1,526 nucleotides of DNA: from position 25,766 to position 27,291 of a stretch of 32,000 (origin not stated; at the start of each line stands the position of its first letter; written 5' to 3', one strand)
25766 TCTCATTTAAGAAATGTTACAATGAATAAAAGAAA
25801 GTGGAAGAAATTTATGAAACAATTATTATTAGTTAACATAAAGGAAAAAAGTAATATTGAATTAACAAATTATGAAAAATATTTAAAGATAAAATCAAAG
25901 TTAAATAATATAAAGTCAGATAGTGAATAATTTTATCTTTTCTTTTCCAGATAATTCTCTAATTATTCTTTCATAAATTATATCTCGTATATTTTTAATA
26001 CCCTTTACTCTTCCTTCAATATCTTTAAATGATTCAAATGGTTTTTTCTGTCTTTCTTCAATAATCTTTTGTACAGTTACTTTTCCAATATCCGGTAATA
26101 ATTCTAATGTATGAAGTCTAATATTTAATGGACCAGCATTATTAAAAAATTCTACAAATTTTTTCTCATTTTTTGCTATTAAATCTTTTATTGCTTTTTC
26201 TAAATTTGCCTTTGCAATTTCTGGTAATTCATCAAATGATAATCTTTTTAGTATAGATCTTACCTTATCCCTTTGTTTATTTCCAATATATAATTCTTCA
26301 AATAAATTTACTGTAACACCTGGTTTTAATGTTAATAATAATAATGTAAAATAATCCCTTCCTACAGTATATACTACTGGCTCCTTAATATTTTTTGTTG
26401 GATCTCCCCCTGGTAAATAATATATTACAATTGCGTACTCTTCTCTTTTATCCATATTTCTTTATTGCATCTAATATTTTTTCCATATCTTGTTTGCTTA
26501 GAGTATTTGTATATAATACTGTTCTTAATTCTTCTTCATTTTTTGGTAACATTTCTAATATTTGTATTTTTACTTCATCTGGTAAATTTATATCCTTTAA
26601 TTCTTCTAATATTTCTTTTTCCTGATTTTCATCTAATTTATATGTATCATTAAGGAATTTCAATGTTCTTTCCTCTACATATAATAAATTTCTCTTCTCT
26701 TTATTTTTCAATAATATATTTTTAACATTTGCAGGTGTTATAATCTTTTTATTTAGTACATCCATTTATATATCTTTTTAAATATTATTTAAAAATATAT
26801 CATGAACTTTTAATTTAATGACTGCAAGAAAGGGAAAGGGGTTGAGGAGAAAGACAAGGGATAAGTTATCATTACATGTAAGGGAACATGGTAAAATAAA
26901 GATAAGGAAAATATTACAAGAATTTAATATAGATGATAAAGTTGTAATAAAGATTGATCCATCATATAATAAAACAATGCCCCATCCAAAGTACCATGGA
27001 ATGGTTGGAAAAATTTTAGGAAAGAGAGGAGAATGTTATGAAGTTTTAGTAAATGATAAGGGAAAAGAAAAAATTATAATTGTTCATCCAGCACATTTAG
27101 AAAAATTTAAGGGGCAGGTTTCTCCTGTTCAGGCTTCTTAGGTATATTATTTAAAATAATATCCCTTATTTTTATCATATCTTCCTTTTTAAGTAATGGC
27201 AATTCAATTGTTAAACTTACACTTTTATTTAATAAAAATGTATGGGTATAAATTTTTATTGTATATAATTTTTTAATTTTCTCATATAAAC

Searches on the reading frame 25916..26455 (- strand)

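Call 8: search_protein_families(library=pfam, proteins=[window:25916-26455:-], max_evalue=1)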
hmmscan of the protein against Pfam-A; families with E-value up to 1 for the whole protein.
window:25916-26455:- (179 aa): 7 families
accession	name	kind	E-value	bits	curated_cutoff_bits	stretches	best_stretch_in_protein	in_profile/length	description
PF04919.18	DUF655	-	6.6e-57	192.8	22.2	1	5-178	2-180/181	Protein of unknown function (DUF655)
PF14579.12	HHH_6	-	0.00047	20.8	25.6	1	117-151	27-62/90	Helix-hairpin-helix motif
PF12836.13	HHH_3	-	0.0041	17.6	27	1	116-154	15-53/65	Helix-hairpin-helix motif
PF14520.12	HHH_5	-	0.032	15.1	27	1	116-136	36-56/57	Helix-hairpin-helix domain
PF22470.1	Histone_HNS_N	-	0.063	13.6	24.5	0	62-99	11-47/79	H-NS histone-like proteins, N-terminal domain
PF00298.24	Ribosomal_L11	-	0.077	13.9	21.4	0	45-85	3-43/69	Ribosomal protein L11, RNA binding domain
PF03934.19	T2SSK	-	0.13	13.1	24.2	1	119-148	14-43/63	Type II secretion system (T2SS), protein K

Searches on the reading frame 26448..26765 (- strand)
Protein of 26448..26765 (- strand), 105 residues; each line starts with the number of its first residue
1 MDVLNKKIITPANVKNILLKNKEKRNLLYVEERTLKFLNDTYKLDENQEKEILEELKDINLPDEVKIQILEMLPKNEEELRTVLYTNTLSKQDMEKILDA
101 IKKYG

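Call 8: search_protein_families(library=pfam, proteins=[window:26448-26765:-], max_evalue=1)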
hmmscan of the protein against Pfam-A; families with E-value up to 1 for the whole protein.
window:26448-26765:- (105 aa): 4 families
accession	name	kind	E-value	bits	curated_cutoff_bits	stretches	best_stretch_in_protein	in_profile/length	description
PF03874.21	RNA_pol_Rpb4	-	4.1e-08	34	25.6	1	18-104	26-115/116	RNA polymerase Rpb4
PF01842.31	ACT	-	0.085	13.1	27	0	35-59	40-64/66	ACT domain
PF12937.12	F-box-like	-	0.18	12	24.3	1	60-76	3-19/47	F-box-like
PF09372.15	PRANC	-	0.97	10.2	25.8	1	4-77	23-91/97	PRANC domain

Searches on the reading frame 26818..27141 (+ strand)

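Call 8: search_protein_families(library=pfam, proteins=[window:26818-27141:+], max_evalue=1)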
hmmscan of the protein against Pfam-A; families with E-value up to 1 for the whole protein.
window:26818-27141:+ (107 aa): 2 families
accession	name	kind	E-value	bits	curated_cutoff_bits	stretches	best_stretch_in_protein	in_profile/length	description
PF01157.24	Ribosomal_L21e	-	4.1e-31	107.2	27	1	5-98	3-100/101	Ribosomal protein L21e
PF22631.2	PLCB1-4-like_EFh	-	0.019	15.7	27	1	15-43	6-34/69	Phosphoinositide phospholipase C beta1-4-like EF-hand domain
